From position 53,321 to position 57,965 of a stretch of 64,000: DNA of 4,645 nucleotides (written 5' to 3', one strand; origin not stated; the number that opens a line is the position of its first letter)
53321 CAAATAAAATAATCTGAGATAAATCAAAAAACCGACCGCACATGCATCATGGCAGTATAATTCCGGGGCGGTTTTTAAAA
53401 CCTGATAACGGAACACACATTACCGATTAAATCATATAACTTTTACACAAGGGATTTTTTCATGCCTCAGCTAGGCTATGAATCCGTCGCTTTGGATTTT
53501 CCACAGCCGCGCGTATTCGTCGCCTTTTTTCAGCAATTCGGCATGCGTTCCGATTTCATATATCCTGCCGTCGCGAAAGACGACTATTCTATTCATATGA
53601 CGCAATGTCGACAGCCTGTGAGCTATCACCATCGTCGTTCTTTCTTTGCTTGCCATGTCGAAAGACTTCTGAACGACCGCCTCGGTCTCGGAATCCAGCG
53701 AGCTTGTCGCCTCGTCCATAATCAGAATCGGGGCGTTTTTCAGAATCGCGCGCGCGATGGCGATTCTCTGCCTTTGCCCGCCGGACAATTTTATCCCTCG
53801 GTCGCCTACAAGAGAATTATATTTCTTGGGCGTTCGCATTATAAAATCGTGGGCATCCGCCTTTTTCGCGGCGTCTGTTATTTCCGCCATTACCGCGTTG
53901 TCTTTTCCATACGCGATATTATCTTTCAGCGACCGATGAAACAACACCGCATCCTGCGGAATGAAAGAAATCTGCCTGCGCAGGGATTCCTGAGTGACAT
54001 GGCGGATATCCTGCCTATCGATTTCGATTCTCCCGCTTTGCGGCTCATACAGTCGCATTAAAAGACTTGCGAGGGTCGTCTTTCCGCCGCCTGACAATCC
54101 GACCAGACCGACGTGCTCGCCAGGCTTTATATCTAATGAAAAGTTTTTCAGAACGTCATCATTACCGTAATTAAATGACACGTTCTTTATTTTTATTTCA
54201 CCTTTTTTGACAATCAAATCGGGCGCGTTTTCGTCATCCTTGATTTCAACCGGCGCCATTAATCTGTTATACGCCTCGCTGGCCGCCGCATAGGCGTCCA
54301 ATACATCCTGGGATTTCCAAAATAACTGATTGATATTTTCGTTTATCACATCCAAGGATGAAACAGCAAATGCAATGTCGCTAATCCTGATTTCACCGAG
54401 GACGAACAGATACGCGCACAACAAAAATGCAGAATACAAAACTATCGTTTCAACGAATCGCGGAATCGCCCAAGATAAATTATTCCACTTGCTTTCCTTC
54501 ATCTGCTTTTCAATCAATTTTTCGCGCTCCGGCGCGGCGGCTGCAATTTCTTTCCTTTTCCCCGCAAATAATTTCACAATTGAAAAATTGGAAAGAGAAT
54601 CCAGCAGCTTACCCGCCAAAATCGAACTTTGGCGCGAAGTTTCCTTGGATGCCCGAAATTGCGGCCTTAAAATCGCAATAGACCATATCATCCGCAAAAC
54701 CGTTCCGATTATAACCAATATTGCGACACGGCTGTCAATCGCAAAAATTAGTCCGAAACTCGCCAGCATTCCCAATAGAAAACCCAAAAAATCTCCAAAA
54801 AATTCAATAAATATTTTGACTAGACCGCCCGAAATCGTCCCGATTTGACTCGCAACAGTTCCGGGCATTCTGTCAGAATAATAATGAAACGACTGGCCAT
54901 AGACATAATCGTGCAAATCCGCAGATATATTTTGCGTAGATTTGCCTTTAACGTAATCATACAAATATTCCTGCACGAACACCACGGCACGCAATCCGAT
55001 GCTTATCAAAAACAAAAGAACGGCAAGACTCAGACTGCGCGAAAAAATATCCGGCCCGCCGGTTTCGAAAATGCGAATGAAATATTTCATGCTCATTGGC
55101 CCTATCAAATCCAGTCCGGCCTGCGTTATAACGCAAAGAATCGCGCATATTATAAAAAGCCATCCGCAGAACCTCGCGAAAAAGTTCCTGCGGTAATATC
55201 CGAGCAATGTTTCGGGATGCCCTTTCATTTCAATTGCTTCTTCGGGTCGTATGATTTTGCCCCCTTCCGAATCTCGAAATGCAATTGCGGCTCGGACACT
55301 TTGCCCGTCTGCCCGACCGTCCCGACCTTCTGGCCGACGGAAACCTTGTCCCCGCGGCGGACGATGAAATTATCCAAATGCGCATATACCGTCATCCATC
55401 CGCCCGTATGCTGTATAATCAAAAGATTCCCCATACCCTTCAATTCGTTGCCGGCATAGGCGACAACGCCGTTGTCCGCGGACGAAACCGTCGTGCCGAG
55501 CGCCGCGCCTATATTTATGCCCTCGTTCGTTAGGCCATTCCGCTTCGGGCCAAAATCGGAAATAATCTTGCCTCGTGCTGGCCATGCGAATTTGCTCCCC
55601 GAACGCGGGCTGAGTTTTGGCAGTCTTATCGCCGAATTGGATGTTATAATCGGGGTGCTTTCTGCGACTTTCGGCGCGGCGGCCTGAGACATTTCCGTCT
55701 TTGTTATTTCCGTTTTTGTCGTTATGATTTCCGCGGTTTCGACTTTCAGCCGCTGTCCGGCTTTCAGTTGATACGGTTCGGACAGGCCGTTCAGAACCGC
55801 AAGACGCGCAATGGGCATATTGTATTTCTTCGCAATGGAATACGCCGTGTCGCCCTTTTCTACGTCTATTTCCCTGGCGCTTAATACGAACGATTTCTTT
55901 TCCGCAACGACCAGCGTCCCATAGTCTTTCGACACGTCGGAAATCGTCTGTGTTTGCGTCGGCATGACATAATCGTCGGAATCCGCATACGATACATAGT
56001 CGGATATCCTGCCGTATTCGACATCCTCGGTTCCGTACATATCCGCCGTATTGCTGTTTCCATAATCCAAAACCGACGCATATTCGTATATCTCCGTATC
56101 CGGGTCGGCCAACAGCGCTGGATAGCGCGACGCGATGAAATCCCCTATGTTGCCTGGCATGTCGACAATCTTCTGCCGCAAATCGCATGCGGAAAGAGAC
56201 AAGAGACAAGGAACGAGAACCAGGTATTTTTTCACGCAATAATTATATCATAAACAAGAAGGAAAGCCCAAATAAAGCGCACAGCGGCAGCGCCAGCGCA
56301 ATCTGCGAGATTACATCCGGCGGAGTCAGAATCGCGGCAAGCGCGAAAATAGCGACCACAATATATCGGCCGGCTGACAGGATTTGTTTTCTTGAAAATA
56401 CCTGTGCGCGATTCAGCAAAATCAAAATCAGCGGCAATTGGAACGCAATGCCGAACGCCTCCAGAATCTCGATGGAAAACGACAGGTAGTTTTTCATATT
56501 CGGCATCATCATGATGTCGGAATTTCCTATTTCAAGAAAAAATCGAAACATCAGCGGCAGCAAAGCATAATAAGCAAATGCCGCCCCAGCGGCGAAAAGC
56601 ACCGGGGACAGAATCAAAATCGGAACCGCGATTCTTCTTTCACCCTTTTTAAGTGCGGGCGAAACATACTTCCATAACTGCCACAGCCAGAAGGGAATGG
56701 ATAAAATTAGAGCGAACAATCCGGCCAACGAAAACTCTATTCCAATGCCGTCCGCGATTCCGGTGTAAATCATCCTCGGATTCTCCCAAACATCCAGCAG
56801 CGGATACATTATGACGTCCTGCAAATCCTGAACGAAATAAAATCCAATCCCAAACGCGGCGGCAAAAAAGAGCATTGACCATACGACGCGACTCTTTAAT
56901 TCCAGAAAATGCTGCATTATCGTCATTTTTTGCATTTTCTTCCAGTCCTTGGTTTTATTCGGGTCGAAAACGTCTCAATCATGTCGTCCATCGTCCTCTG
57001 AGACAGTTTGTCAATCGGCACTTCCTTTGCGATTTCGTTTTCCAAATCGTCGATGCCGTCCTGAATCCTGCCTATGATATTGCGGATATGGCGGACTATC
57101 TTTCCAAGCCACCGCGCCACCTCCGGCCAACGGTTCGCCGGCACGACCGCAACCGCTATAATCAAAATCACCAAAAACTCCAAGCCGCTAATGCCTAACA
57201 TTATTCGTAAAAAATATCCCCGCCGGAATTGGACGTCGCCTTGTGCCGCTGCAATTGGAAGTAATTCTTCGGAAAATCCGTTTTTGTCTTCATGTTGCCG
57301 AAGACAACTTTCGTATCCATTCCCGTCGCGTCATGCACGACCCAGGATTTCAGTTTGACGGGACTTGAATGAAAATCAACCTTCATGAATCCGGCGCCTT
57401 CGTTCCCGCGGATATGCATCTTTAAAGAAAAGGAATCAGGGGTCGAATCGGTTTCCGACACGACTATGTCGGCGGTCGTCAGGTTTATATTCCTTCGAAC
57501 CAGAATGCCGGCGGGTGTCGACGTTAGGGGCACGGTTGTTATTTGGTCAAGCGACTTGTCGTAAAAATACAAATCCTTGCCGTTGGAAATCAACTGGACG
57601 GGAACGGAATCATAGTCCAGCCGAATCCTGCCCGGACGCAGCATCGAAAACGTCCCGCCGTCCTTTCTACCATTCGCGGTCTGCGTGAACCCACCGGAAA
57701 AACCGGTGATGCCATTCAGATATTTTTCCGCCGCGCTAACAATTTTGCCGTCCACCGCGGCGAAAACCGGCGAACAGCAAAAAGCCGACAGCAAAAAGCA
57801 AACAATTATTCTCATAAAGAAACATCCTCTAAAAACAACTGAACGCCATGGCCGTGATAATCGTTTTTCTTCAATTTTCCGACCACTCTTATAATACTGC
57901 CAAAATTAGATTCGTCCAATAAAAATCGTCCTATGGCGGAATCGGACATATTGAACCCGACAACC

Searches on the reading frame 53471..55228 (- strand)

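Call 12: search_protein_families(library=pfam, proteins=[window:53471-55228:-], max_evalue=0.001)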
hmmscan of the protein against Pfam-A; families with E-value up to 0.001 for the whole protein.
window:53471-55228:- (585 aa): 3 families
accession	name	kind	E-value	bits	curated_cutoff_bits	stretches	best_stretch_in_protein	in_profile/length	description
PF00005.33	ABC_tran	-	1.4e-34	120.1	25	1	360-509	1-137/137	ABC transporter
PF00664.28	ABC_membrane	-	2.1e-20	74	28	1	26-290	1-266/274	ABC transporter transmembrane region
PF02463.25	SMC_N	-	7.3e-07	29.3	40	1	326-549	129-209/220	RecF/RecN/SMC N terminal domain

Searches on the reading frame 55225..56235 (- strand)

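Call 12: search_protein_families(library=pfam, proteins=[window:55225-56235:-], max_evalue=0.001)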
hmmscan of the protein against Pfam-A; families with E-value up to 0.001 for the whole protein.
window:55225-56235:- (336 aa): 3 families
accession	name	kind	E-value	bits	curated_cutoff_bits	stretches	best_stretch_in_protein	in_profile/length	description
PF01551.29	Peptidase_M23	-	5.2e-29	100.7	28.7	1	237-331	3-96/96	Peptidase family M23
PF01476.26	LysM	-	3.2e-13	49.8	20.9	1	125-165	3-42/43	LysM domain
PF09103.16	BRCA-2_OB1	-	0.00077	19.8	25.6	0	118-186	39-97/123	BRCA2, oligonucleotide/oligosaccharide-binding, domain 1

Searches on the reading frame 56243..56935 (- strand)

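Call 12: search_protein_families(library=pfam, proteins=[window:56243-56935:-], max_evalue=0.001)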
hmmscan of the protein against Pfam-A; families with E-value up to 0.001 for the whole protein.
window:56243-56935:- (230 aa): 1 family
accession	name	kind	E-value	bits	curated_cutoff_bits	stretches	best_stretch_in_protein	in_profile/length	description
PF00902.23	TatC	-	7.7e-62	209.2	25.1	1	8-217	1-208/208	Sec-independent protein translocase protein (TatC)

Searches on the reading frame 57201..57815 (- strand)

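Call 12: search_protein_families(library=pfam, proteins=[window:57201-57815:-], max_evalue=0.001)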
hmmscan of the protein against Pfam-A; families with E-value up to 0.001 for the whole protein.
window:57201-57815:- (204 aa): 1 family
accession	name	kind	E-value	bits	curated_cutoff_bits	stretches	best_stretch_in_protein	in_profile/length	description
PF03548.22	LolA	-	1.6e-20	74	23.6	1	36-188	3-164/165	Outer membrane lipoprotein carrier protein LolA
